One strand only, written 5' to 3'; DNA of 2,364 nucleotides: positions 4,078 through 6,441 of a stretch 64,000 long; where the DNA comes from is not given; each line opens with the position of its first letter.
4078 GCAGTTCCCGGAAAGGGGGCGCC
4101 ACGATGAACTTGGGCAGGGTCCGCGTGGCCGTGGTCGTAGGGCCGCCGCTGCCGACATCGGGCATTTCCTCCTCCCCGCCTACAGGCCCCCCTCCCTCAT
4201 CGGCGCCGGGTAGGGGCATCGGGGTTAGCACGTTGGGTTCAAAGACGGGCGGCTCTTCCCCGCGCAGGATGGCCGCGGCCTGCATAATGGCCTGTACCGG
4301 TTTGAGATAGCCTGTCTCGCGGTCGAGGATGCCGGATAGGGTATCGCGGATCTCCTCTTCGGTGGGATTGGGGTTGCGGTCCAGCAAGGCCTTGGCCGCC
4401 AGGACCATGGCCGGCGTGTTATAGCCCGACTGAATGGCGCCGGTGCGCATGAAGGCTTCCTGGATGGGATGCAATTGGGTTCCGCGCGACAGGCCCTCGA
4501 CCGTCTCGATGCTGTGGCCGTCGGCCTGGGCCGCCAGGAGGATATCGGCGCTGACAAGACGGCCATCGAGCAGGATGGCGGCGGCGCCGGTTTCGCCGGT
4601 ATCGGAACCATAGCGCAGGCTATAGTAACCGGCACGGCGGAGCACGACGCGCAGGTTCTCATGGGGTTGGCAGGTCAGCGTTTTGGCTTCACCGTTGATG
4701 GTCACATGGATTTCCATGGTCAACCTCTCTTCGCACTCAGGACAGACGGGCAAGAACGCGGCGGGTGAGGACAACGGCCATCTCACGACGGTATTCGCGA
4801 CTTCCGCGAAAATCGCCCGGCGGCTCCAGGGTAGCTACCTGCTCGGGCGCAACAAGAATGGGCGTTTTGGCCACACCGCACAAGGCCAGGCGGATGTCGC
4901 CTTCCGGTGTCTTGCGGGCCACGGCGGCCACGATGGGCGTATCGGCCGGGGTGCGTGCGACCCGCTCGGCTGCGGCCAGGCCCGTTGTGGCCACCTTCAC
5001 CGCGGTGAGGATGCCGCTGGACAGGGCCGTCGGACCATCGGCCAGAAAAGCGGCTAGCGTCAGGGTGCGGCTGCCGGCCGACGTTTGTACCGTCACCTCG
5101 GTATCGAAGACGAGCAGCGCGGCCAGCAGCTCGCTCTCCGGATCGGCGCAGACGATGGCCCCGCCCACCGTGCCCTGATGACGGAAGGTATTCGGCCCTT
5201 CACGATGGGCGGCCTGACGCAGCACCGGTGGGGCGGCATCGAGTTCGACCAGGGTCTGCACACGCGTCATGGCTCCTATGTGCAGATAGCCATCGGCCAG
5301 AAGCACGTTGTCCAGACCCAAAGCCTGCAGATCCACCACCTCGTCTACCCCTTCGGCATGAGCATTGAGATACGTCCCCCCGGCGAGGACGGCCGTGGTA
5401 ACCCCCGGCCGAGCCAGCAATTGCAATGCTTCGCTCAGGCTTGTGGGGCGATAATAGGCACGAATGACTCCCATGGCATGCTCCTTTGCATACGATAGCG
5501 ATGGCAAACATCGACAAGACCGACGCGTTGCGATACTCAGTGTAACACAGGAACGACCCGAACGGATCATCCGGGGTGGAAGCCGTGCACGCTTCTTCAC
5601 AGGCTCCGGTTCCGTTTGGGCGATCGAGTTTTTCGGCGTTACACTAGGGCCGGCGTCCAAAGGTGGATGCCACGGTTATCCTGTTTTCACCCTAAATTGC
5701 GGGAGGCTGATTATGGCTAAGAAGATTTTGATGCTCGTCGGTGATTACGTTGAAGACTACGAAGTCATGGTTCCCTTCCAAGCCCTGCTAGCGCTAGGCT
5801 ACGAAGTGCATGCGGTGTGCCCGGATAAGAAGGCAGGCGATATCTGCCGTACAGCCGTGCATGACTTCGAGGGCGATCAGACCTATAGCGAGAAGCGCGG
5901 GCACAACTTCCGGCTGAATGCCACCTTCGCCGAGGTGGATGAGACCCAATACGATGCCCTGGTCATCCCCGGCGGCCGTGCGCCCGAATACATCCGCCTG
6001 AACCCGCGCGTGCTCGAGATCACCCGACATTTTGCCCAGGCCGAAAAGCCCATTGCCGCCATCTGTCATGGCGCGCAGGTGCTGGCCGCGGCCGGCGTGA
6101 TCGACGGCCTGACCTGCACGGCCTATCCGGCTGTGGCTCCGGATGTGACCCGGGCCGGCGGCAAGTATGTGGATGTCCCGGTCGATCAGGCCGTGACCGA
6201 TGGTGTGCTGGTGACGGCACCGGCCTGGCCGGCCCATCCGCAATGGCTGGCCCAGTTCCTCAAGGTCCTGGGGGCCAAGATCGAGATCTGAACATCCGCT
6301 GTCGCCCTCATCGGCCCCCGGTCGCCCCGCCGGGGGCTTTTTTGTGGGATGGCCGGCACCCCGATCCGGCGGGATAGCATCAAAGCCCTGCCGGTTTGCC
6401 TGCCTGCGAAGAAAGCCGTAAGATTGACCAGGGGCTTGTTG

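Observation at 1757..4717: XDH-family fused subunit whose ferredoxin-like domain has lost all eight Fe-S cysteines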

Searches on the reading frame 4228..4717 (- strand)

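Call 7: search_solved_structures(query=window:4228-4717:-, show_alignments=4, max_evalue=0.00001)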
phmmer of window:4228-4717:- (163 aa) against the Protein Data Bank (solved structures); distinct sequences matched with E-value up to 0.00001: 36.
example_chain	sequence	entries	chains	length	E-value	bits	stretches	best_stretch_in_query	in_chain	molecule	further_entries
4zoh_C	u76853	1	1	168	7e-34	120.2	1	3-150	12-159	Putative oxidoreductase iron-sulfur subunit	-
8uem_C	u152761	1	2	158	3.2e-32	114.8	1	1-153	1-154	[2Fe-2S] binding domain protein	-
3hrd_D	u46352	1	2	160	7.3e-31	110.4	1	3-147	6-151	Nicotinate dehydrogenase small FeS subunit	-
1t3q_A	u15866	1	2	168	1.2e-27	100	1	1-149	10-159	quinoline 2-oxidoreductase small subunit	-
1dgj_A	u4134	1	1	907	2.2e-26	95.9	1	6-155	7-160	ALDEHYDE OXIDOREDUCTASE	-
1ffu_A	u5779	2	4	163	4.7e-25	91.6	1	3-152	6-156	CUTS, IRON-SULFUR PROTEIN OF CARBON MONOXIDE DEHYDROGENASE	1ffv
1sij_A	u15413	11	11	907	7.9e-25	90.9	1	5-157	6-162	Aldehyde oxidoreductase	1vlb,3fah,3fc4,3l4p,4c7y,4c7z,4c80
1n5w_A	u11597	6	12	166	2.1e-23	86.2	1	3-153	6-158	Carbon monoxide dehydrogenase small chain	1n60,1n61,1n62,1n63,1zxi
1rm6_C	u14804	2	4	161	8.8e-23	84.2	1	4-152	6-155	4-hydroxybenzoyl-CoA reductase gamma subunit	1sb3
5y6q_A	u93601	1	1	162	6e-22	81.5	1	5-153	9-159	Aldehyde oxidase small subunit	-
7dqx_C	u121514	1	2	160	2e-17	66.8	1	4-147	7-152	6-hydroxypseudooxynicotine dehydrogenase complex subunit beta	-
5g5g_A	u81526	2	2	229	3.6e-14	56.2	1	4-114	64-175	PUTATIVE XANTHINE DEHYDROGENASE YAGT IRON-SULFUR-BINDING SUBUNIT | Aldehyde oxidoreductase iron-sulfur-binding subunit PaoA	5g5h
3etr_A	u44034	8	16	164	2.6e-13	53.4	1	15-142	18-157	Xanthine dehydrogenase/oxidase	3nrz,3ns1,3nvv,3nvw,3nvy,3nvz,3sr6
3eub_A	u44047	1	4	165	2.7e-13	53.4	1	15-142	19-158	Xanthine dehydrogenase/oxidase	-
1jro_A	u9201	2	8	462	5.1e-13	52.5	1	1-155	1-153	xanthine dehydrogenase, chain A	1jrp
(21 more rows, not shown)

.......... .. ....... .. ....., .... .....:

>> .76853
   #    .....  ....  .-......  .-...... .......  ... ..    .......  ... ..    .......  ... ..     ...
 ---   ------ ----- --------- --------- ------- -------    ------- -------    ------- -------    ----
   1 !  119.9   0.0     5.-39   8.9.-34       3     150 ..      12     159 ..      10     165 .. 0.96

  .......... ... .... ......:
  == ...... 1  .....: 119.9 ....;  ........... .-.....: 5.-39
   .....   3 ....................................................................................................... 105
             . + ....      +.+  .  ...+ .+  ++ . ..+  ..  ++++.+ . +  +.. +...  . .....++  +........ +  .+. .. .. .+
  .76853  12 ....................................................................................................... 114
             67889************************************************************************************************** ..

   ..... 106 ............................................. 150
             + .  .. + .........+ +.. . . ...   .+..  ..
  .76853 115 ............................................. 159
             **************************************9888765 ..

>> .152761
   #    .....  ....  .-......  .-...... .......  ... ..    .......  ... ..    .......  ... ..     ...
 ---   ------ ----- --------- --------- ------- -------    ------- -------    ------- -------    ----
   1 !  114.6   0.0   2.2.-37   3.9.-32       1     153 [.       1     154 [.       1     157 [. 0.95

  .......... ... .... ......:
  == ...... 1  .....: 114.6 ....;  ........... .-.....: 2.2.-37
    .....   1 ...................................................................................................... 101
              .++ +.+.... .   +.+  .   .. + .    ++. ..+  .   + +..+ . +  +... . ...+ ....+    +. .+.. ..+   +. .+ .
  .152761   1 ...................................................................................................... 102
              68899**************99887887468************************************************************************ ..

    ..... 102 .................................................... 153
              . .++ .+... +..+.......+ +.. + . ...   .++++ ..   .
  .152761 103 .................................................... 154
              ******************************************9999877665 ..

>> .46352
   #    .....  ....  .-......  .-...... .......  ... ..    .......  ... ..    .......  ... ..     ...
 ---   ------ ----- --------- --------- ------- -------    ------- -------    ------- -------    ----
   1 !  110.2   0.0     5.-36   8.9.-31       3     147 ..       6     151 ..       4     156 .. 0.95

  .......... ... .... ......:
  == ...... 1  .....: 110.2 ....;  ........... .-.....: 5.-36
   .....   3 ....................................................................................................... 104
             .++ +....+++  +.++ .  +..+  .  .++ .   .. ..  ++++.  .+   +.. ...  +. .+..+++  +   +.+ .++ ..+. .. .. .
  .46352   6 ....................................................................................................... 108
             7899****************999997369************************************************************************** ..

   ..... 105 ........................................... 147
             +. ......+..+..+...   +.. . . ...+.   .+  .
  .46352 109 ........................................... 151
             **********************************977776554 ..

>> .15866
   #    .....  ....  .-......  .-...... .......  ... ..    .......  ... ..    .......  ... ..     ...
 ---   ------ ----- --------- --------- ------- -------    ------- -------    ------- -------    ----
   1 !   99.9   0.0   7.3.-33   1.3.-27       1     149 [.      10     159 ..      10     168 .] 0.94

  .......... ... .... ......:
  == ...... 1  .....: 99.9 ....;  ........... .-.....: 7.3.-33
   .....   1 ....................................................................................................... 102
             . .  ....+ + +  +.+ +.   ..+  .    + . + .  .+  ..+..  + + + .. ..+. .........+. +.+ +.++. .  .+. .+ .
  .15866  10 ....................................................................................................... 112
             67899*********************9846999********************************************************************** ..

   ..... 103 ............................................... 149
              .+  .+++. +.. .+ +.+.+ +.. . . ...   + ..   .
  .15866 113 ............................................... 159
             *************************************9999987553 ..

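Call 68: search_protein_families(library=pfam, proteins=[window:4228-4717:-], max_evalue=0.01)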
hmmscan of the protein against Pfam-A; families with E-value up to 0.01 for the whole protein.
window:4228-4717:- (163 aa): 1 family
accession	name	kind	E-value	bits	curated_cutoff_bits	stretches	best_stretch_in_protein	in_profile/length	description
PF01799.25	Fer2_2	-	1.7e-23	83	30.3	1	72-144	1-74/75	[2Fe-2S] binding domain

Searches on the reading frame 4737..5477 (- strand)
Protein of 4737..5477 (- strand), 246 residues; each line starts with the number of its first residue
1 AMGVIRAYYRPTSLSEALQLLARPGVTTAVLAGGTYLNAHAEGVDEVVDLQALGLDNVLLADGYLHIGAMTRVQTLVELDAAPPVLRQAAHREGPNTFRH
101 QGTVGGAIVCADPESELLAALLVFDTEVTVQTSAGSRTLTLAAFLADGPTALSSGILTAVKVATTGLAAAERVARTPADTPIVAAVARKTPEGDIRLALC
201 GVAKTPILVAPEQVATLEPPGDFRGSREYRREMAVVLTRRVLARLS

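Call 5: search_protein_families(library=pfam, proteins=[window:4737-5477:-], max_evalue=0.1)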
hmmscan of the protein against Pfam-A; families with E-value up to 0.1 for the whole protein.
window:4737-5477:- (246 aa): 2 families
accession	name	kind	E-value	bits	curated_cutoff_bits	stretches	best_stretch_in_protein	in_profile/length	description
PF00941.27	FAD_binding_5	-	1.5e-25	90.4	27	1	8-161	5-166/170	FAD binding domain in molybdopterin dehydrogenase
PF03450.22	CO_deh_flav_C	-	1.7e-05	25.3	25.5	1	215-244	72-101/102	CO dehydrogenase flavoprotein C-terminal domain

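Call 6: search_protein_families(library=ncbifam, proteins=[window:4737-5477:-], max_evalue=0.01)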
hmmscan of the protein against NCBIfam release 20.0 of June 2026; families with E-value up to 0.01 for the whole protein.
window:4737-5477:- (246 aa): 7 families
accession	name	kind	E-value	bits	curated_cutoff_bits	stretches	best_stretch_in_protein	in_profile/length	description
TIGR03312.1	Se_sel_red_FAD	hypoth_equivalog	3.5e-27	95.2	241.5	1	5-208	1-200/257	molybdopterin-dependent oxidoreductase FAD-binding subunit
NF041019.1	glyceraldDH_beta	equivalog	7.2e-25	87.8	350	2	8-207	8-222/280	glyceraldehyde dehydrogenase subunit beta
NF043083.1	XdhB_XDHase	equivalog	8.7e-14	51.3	310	1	5-163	4-172/289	xanthine dehydrogenase subunit XdhB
NF007427.0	PRK09971.1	equivalog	2.1e-11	43.6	287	1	5-160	4-169/292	xanthine dehydrogenase FAD-binding subunit XdhB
TIGR02963.1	xanthine_xdhA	equivalog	1.4e-10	40.5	467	1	8-207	195-410/468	xanthine dehydrogenase small subunit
TIGR03199.1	pucC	equivalog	1.3e-09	37.8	306.05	1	11-206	1-210/264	xanthine dehydrogenase subunit C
TIGR03195.1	4hydrxCoA_B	equivalog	6.7e-08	32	404.55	2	9-112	8-117/321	4-hydroxybenzoyl-CoA reductase subunit beta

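Call 18: search_solved_structures(query=window:4737-5477:-, show_alignments=3, max_evalue=0.001)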
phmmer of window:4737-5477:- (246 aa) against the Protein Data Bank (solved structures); distinct sequences matched with E-value up to 0.001: 10.
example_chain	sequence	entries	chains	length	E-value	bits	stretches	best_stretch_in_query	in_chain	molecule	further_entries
4zoh_B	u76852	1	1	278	1.2e-13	54.3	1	8-194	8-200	Putative oxidoreductase FAD-binding subunit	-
8uem_B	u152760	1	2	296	2.1e-12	50.3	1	8-208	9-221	Carbon monoxide dehydrogenase medium chain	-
7dqx_B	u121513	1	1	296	1.8e-11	47.3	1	11-147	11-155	6-hydroxypseudooxynicotine dehydrogenase complex subunit alpha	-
7dqx_E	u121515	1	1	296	1.8e-11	47.3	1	11-147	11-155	6-hydroxypseudooxynicotine dehydrogenase complex subunit alpha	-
1ffv_C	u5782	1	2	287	5.1e-10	42.5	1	8-215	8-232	CUTM, FLAVOPROTEIN OF CARBON MONOXIDE DEHYDROGENASE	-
1ffu_C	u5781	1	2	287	5.4e-10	42.4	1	8-214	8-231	CUTM, FLAVOPROTEIN OF CARBON MONOXIDE DEHYDROGENASE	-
1zxi_C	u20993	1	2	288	4.6e-09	39.4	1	8-207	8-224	Carbon monoxide dehydrogenase medium chain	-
1n5w_C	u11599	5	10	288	6.5e-09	38.9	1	8-208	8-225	Carbon monoxide dehydrogenase medium chain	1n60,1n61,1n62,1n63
1t3q_C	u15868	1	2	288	1.3e-08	37.9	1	7-194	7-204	quinoline 2-oxidoreductase medium subunit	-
3hrd_C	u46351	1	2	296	9.3e-08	35.1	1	8-150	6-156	Nicotinate dehydrogenase FAD-subunit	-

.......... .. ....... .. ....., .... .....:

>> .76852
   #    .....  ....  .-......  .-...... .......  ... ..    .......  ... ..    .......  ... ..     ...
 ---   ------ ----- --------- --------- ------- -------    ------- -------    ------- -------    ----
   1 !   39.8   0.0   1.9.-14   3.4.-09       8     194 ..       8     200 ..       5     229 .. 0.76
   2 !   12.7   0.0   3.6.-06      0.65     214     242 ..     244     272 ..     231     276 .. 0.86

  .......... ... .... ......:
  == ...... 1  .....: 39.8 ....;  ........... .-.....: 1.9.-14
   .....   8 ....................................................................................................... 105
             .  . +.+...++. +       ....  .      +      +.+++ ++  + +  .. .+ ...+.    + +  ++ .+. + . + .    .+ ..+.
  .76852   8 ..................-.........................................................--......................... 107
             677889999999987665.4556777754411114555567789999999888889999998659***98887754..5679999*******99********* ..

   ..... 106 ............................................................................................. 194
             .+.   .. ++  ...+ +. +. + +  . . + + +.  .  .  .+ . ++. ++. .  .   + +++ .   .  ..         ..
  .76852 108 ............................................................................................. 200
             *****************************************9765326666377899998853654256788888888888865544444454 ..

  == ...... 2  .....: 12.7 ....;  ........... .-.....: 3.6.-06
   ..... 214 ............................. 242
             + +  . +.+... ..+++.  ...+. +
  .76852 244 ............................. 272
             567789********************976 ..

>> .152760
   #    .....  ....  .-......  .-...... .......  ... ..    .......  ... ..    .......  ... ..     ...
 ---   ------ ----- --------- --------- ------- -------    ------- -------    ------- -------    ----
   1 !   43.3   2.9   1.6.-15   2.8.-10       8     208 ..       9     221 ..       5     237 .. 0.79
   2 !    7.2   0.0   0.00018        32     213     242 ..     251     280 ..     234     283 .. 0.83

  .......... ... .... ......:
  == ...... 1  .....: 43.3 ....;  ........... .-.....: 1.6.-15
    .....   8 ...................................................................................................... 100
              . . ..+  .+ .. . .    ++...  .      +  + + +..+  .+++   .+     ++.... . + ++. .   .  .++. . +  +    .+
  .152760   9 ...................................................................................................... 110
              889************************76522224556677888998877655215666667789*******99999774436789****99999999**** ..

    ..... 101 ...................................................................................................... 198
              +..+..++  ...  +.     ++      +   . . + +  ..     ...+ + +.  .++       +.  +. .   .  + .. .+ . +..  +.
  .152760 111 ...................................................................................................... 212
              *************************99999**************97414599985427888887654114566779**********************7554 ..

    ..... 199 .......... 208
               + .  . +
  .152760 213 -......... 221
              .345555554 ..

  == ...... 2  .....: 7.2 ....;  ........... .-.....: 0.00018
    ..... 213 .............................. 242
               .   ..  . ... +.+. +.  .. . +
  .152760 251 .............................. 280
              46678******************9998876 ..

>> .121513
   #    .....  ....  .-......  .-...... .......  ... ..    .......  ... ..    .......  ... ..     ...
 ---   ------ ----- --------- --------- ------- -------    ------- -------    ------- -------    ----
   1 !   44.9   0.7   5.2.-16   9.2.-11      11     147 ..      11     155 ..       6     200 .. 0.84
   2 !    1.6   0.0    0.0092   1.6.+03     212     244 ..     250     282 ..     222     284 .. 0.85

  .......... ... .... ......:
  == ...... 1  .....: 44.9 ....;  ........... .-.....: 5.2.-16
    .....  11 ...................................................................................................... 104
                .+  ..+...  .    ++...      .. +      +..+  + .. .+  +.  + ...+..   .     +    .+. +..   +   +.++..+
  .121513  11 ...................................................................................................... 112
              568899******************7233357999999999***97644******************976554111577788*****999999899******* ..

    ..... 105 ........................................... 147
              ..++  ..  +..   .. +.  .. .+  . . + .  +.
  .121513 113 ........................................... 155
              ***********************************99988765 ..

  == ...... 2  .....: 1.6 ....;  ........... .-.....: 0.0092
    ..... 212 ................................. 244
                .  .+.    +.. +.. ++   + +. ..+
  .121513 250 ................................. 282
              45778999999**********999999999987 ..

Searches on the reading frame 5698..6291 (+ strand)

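Call 5: search_protein_families(library=pfam, proteins=[window:5698-6291:+], max_evalue=0.1)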
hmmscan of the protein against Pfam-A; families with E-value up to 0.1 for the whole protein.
window:5698-6291:+ (197 aa): 6 families
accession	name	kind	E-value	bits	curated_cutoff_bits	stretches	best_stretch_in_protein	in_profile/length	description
PF01965.30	DJ-1_PfpI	-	5.9e-48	163.2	26.6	1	8-189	1-164/165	DJ-1/PfpI family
PF17124.11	ThiJ_like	-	0.00011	22.5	30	1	82-145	82-154/186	ThiJ/PfpI family-like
PF00117.34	GATase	-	0.00018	21.7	22.8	1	72-132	28-88/190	Glutamine amidotransferase class-I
PF18011.7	Catalase_C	-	0.0038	17.3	24.6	1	73-134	45-115/150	C-terminal domain found in long catalases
PF07685.20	GATase_3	-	0.019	15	27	1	83-130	39-89/196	CobB/CobQ-like glutamine amidotransferase domain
PF07722.19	Peptidase_C26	-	0.045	13.9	20.5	0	107-132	96-121/219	Peptidase C26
